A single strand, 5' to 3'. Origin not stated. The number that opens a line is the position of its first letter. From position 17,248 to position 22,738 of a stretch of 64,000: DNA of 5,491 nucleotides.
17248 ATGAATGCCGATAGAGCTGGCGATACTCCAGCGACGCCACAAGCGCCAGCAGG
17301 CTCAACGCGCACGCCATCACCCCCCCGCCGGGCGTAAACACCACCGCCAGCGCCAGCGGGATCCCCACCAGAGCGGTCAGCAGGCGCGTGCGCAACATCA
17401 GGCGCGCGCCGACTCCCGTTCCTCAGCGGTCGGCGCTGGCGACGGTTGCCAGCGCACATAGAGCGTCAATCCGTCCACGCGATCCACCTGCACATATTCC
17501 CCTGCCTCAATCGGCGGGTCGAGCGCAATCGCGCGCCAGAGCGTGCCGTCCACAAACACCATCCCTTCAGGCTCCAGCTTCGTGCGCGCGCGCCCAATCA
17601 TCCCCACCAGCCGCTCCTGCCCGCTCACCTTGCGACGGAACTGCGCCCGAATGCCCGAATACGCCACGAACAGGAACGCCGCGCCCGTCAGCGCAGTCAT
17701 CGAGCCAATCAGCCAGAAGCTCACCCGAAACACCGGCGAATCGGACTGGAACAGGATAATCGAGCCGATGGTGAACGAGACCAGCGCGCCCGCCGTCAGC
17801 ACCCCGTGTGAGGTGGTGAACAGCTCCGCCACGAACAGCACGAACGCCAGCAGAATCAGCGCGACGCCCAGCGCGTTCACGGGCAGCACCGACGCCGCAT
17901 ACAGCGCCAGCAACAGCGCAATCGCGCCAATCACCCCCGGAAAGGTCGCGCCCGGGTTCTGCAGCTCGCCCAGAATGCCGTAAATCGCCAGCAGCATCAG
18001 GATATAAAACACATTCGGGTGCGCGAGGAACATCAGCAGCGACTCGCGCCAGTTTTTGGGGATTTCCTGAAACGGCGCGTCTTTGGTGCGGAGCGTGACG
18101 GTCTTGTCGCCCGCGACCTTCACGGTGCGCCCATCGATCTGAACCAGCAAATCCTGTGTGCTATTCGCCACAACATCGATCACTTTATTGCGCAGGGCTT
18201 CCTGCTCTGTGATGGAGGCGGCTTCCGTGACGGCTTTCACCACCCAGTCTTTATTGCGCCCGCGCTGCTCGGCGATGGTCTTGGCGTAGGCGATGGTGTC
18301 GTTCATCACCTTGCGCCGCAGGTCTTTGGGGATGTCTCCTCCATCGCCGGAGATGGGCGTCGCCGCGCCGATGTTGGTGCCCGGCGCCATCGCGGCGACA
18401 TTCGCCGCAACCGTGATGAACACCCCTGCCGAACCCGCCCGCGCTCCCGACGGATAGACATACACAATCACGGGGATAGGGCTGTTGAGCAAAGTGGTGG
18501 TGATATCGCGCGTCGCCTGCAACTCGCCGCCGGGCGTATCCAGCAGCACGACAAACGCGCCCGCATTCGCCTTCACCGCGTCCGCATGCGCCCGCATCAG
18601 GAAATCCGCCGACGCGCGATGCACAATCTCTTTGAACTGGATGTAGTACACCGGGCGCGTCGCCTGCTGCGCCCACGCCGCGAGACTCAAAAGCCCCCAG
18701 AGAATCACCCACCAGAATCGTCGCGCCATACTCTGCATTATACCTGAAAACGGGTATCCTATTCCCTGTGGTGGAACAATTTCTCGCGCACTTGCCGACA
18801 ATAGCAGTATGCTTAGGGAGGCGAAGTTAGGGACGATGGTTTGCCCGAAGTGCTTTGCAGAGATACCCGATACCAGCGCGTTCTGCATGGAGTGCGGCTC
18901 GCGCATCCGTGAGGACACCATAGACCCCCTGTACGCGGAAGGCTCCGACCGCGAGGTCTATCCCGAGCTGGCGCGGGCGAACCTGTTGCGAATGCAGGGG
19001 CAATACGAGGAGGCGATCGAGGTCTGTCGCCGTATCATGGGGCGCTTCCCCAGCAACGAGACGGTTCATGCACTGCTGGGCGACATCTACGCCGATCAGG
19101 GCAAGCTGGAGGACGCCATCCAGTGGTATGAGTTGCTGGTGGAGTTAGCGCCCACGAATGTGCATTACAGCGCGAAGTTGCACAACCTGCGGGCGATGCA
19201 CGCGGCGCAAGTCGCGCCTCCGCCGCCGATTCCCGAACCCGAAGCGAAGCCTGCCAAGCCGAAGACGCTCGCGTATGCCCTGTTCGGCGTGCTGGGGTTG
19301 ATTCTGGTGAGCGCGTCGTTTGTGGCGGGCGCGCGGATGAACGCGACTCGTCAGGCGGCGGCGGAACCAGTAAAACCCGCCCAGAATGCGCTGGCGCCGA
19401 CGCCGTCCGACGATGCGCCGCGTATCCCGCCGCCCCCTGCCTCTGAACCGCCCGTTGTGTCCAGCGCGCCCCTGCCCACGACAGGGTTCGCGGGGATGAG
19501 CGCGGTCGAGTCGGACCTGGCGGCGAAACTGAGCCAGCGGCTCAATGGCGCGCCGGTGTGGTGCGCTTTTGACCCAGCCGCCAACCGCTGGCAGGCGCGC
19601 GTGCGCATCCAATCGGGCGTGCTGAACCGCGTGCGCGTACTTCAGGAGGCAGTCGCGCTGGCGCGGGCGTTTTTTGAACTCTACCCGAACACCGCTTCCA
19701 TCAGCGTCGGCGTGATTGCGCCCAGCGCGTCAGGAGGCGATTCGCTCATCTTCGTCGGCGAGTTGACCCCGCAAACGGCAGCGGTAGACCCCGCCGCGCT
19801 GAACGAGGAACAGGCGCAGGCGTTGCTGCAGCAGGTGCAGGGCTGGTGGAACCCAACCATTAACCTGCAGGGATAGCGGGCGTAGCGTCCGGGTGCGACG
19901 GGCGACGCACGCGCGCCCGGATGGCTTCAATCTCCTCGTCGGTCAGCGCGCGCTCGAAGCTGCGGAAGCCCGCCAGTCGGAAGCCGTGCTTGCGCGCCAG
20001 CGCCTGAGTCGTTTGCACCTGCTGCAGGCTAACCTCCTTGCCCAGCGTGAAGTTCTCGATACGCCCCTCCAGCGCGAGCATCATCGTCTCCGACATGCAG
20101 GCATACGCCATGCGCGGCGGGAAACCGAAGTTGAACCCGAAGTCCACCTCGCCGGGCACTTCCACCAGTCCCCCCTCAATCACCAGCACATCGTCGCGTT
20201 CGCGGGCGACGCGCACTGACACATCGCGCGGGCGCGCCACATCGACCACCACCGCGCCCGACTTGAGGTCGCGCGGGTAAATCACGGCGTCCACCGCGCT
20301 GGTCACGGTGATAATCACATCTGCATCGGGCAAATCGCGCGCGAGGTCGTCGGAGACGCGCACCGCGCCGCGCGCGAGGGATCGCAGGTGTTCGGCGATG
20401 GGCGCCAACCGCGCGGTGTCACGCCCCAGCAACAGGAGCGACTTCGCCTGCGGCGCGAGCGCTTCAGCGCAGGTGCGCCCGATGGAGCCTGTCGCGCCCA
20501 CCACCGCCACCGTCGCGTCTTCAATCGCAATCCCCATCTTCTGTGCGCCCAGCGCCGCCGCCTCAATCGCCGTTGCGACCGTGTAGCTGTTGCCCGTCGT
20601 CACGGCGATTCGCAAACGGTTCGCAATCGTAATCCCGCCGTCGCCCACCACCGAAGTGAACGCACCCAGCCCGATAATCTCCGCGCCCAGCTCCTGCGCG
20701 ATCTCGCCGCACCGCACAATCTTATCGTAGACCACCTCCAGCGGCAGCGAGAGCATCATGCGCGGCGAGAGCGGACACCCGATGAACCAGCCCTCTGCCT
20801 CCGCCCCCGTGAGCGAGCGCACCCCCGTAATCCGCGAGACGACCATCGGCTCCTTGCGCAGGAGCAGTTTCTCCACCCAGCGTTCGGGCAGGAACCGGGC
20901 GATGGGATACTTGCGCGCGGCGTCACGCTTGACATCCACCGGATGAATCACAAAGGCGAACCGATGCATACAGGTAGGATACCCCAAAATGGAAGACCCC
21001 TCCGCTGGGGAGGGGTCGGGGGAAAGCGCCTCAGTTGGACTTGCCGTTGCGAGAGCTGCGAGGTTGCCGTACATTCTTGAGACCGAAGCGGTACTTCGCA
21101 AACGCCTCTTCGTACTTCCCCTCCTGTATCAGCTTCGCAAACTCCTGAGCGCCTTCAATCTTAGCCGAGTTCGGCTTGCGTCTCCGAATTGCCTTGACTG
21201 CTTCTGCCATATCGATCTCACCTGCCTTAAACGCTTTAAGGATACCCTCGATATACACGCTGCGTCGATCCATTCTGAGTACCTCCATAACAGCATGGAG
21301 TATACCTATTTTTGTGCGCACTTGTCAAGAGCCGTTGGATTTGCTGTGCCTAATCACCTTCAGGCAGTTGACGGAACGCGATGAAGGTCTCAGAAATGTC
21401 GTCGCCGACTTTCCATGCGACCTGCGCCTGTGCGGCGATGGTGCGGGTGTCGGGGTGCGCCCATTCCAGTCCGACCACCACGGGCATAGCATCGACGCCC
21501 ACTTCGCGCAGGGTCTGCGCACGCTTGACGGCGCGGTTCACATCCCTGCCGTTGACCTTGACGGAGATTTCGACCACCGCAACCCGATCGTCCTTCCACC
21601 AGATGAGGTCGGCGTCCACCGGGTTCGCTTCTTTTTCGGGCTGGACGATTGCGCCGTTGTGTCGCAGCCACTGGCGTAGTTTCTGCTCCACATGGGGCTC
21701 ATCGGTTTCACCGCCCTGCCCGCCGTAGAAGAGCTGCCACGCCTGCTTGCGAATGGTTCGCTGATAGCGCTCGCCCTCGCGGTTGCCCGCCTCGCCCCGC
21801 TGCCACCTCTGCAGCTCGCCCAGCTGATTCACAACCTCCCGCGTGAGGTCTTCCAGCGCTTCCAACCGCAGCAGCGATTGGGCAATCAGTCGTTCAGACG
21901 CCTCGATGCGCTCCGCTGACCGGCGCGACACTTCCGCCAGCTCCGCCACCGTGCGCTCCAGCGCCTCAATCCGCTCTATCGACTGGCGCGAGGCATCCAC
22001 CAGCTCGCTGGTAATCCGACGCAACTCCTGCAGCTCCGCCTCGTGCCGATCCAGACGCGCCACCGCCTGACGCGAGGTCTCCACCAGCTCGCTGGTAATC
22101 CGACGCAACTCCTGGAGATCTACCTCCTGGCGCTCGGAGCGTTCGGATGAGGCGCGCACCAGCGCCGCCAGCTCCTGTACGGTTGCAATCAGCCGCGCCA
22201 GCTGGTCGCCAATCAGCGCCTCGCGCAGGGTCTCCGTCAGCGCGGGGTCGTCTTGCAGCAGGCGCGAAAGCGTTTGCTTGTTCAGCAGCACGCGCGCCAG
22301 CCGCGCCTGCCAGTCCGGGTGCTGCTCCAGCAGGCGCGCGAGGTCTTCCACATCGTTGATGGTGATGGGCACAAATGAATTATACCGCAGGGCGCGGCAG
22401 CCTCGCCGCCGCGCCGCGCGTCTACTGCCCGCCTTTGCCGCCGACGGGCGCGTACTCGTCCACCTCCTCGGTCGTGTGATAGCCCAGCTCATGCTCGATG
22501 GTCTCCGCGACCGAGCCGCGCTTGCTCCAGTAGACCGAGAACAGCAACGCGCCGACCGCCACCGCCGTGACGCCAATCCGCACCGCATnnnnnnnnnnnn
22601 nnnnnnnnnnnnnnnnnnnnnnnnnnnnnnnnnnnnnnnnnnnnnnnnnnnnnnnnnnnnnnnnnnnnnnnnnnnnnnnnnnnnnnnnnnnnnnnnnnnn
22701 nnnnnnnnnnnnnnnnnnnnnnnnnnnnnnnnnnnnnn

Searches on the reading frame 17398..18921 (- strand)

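Call 8: search_protein_families(library=pfam, proteins=[window:17398-18921:-], max_evalue=0.01)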
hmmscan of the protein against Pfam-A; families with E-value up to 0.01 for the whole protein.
window:17398-18921:- (507 aa): 4 families
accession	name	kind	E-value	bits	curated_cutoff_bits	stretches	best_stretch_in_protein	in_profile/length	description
PF24961.1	NfeD_membrane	-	2.5e-23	82.8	26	1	303-418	1-116/119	NfeD integral membrane domain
PF25145.1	NfeD1b_N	-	2.5e-21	76.6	40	1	91-256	2-160/189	NfeD1b, N-terminal domain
PF01957.25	NfeD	-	6.3e-16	58.8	29.1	1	436-490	2-56/57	NfeD-like C-terminal, partner-binding domain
PF00574.28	CLP_protease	-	0.0058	17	20.2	1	124-253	50-180/182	Clp protease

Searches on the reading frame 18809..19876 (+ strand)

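Call 56: search_protein_families(library=pfam, proteins=[window:18809-19876:+], max_evalue=0.001)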
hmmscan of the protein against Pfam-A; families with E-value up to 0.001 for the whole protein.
window:18809-19876:+ (355 aa): 16 families
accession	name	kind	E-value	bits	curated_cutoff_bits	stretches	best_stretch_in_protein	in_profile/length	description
PF07719.23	TPR_2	-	1.2e-11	44.2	27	1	86-117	3-34/34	Tetratricopeptide repeat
PF13428.12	TPR_14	-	1.8e-11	44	23.5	1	54-92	5-43/44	Tetratricopeptide repeat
PF13432.12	TPR_16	-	2.6e-10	41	32.7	1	54-117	1-64/65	Tetratricopeptide repeat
PF00515.34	TPR_1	-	5.4e-10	39.1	27.8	1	87-117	4-34/34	Tetratricopeptide repeat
PF14559.12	TPR_19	-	9.7e-10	39.1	25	1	60-122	1-63/68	Tetratricopeptide repeat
PF13414.12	TPR_11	-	2.2e-09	37.3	26.8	1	91-127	1-37/42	TPR repeat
PF13181.12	TPR_8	-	1.4e-08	34.7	25.7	1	87-117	4-34/34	Tetratricopeptide repeat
PF13424.12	TPR_12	-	1.8e-07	31.7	30.1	1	56-114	9-75/77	Tetratricopeptide repeat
PF13176.12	TPR_7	-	5.1e-07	29.7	27.9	0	87-115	2-30/36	Tetratricopeptide repeat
PF13240.11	Zn_Ribbon_1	-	8.8e-06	25.8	25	1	12-32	2-22/23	zinc-ribbon domain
PF13174.12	TPR_6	-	1.5e-05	25.7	26.3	0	56-82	6-32/33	Tetratricopeptide repeat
PF12895.13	ANAPC3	-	3.3e-05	24.5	27.2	1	56-106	29-78/82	Anaphase-promoting complex, cyclosome, subunit 3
PF12773.13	DZR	-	4.2e-05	24.1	27.3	1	12-34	1-23/45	Double zinc ribbon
PF13431.12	TPR_17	-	0.00018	21.9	24.4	0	55-71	18-34/34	Tetratricopeptide repeat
PF03704.23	BTAD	-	0.00072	20.4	22.1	0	56-113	68-125/146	Bacterial transcriptional activator domain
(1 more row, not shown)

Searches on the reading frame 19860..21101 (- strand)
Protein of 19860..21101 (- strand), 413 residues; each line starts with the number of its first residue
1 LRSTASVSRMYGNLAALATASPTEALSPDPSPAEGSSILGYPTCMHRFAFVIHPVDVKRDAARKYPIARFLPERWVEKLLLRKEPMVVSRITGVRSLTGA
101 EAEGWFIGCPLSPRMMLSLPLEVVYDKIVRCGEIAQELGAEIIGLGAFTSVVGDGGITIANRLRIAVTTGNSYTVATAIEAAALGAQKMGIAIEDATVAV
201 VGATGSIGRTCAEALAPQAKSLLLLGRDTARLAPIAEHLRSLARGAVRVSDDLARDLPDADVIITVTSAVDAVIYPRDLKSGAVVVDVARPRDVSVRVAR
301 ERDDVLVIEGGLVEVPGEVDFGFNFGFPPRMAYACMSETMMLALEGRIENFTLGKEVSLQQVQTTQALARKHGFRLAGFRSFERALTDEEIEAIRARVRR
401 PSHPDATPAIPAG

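Call 8: search_protein_families(library=pfam, proteins=[window:19860-21101:-], max_evalue=0.01)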
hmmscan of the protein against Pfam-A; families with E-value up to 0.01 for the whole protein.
window:19860-21101:- (413 aa): 9 families
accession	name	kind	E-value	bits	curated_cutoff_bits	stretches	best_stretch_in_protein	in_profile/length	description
PF01488.26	Shikimate_DH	-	2.2e-11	44.4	24.3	1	187-300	5-123/138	Shikimate / quinate 5-dehydrogenase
PF13460.12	NAD_binding_10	-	8.2e-05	23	27.2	1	202-289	1-85/184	NAD(P)H-binding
PF02882.25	THF_DHG_CYH_C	-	0.00067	19.4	27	0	186-290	27-109/160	Tetrahydrofolate dehydrogenase/cyclohydrolase, NAD(P)-binding domain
PF00106.31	adh_short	-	0.0011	19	26.6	1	197-254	2-59/195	short chain dehydrogenase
PF01118.30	Semialdhyde_dh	-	0.0016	19.3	26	1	197-289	1-97/121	Semialdehyde dehydrogenase, NAD binding domain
PF08659.16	KR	-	0.0029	18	22.6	1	196-250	1-56/180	KR domain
PF05368.20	NmrA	-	0.0034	17.5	27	1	195-275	2-75/298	NmrA-like family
PF01113.26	DapB_N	-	0.0051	17.3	25.6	0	197-268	2-76/124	Dihydrodipicolinate reductase, N-terminus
PF00056.29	Ldh_1_N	-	0.0093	16.5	27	0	198-268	3-78/141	lactate/malate dehydrogenase, NAD binding domain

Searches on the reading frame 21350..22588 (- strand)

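Call 8: search_protein_families(library=pfam, proteins=[window:21350-22588:-], max_evalue=0.01)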
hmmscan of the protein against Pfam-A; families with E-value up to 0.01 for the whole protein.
window:21350-22588:- (412 aa): 1 family
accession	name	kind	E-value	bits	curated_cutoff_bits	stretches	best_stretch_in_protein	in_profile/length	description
PF24073.1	DUF7365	-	0.0038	17.8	27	1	130-195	13-79/101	Coiled-coil region of unknown function (DUF7365)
